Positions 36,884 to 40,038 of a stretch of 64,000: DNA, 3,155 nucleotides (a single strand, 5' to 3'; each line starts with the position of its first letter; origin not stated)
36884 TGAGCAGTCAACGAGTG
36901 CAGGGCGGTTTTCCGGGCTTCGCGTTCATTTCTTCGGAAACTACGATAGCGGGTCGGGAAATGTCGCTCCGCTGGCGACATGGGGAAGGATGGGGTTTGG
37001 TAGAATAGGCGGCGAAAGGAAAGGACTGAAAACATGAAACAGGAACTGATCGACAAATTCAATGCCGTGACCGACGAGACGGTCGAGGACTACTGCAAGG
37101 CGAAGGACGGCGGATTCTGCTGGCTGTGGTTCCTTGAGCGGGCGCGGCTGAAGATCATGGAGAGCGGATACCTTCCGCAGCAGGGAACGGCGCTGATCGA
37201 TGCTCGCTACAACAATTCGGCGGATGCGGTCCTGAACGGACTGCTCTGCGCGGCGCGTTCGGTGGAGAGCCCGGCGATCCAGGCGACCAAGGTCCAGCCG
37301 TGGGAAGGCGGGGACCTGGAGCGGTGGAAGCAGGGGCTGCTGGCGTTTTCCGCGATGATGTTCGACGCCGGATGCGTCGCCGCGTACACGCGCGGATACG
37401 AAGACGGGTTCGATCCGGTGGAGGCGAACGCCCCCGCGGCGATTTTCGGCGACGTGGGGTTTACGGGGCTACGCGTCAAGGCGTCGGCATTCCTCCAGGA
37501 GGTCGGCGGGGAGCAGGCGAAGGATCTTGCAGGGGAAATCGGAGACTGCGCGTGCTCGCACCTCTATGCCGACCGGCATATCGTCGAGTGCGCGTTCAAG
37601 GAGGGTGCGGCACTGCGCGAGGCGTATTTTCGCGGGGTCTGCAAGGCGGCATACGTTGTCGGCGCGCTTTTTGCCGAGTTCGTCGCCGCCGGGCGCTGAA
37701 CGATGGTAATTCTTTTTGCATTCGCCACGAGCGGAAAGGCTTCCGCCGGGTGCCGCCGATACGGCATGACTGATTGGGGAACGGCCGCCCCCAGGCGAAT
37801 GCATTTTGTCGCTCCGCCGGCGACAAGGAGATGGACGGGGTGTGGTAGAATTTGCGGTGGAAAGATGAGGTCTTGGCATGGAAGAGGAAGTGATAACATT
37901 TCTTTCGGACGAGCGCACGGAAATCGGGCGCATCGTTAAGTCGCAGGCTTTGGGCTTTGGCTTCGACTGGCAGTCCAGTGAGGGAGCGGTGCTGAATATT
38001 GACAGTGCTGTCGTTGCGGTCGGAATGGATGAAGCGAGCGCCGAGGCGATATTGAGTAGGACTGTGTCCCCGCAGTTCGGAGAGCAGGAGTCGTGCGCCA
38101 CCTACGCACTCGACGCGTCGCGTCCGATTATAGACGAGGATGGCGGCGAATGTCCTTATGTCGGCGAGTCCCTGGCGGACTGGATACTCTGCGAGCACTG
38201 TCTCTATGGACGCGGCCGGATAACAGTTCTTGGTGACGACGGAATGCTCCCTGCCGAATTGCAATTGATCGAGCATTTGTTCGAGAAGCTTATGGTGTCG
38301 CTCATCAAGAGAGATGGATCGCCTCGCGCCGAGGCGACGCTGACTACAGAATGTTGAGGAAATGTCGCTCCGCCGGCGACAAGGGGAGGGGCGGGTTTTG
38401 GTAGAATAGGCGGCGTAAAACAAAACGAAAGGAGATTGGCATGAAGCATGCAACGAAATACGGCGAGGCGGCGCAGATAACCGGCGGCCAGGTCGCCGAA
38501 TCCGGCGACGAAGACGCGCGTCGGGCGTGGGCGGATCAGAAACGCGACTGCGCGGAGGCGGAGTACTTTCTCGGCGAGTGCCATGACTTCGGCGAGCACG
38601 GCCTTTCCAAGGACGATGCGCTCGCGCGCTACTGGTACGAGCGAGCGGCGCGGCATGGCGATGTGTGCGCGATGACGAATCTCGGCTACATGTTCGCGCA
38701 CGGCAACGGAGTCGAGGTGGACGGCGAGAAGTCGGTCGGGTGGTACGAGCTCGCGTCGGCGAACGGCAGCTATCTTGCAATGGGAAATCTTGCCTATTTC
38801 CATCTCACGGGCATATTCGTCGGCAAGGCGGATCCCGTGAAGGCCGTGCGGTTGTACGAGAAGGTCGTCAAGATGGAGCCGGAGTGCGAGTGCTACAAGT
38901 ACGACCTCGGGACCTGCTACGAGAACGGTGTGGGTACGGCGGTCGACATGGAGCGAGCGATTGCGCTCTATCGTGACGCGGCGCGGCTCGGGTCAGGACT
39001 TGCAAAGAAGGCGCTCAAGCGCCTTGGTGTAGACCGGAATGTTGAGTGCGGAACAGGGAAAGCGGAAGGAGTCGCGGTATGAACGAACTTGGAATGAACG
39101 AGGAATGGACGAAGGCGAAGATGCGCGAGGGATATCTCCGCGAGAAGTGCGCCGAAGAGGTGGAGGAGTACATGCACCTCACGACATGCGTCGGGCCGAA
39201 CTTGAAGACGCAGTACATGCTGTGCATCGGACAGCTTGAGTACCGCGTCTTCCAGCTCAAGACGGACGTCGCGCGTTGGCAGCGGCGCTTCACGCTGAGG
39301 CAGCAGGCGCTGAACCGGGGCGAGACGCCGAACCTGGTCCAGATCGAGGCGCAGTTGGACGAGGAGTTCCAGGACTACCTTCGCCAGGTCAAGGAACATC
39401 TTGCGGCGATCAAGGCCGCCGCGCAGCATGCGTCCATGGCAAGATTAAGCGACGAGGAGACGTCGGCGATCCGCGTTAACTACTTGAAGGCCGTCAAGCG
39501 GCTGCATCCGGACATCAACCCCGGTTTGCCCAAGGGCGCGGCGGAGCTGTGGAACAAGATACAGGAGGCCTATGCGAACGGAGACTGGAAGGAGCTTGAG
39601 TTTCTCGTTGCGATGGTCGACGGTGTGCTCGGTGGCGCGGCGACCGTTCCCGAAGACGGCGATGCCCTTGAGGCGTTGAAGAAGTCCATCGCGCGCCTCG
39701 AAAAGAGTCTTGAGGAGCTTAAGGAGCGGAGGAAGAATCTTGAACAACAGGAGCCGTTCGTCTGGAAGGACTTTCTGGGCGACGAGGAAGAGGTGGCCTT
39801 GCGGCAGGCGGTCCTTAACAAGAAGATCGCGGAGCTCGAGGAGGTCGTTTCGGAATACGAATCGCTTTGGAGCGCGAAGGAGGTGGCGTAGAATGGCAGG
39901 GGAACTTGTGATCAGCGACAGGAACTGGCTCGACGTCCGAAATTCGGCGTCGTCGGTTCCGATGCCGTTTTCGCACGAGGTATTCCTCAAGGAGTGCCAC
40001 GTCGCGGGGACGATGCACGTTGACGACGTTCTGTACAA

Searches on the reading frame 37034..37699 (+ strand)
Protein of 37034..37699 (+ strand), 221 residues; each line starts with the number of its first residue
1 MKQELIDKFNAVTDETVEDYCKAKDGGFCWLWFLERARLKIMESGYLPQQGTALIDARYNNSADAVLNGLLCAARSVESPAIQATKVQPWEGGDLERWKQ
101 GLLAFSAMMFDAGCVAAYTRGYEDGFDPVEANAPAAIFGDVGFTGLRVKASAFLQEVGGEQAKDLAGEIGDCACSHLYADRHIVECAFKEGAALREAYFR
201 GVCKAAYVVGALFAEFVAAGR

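Call 13: find_encoding_contigs(protein=window:37034-37699:+, flank=6000, max_places=10)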
Protein window:37034-37699:+ (221 aa): 1 contig read that carries it; 1 place shown.
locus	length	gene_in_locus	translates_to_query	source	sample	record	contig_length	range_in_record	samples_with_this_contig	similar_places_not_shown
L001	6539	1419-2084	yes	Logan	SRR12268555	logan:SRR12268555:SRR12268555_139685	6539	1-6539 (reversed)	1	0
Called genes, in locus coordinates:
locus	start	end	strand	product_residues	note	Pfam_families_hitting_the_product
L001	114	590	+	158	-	PF01928:CYTH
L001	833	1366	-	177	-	-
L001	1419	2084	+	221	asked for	-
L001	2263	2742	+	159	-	-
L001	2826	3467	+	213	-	PF08238:Sel1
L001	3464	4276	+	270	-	PF00226:DnaJ (weak)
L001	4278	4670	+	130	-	PF08797:HIRAN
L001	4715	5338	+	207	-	-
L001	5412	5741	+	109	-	-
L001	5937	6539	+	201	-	?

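Call 27: search_protein_families(library=pfam, proteins=[window:37034-37696:+], max_evalue=0.01)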
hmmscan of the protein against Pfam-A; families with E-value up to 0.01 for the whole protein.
window:37034-37696:+ (221 aa): 0 families

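Call 73: search_protein_families(library=phrogs, proteins=[window:37034-37696:+], max_evalue=0.001)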
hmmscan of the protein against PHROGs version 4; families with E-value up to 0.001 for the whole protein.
window:37034-37696:+ (221 aa): 0 families

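Call 74: search_protein_families(library=padloc, proteins=[window:37034-37696:+], max_evalue=0.001)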
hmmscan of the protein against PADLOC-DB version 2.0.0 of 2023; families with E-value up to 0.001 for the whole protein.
window:37034-37696:+ (221 aa): 0 families

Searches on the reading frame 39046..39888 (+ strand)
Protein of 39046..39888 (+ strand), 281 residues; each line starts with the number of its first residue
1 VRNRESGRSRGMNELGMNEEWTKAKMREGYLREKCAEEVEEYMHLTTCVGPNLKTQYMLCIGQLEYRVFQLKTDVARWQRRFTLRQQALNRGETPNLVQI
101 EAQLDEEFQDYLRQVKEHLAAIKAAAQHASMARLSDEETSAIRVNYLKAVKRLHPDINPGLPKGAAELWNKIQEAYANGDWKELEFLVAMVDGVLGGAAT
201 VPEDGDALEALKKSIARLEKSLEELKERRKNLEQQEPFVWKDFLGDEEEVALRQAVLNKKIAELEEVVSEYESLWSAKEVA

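Call 73: search_protein_families(library=phrogs, proteins=[window:39046-39888:+], max_evalue=0.001)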
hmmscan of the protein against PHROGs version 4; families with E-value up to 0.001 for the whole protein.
window:39046-39888:+ (281 aa): 0 families

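Call 74: search_protein_families(library=padloc, proteins=[window:39046-39888:+], max_evalue=0.001)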
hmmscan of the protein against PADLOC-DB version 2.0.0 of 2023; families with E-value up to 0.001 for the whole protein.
window:39046-39888:+ (281 aa): 1 family
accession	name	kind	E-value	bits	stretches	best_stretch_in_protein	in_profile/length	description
PDLC03859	LmuB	-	0.00048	17.4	1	93-270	269-392/611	-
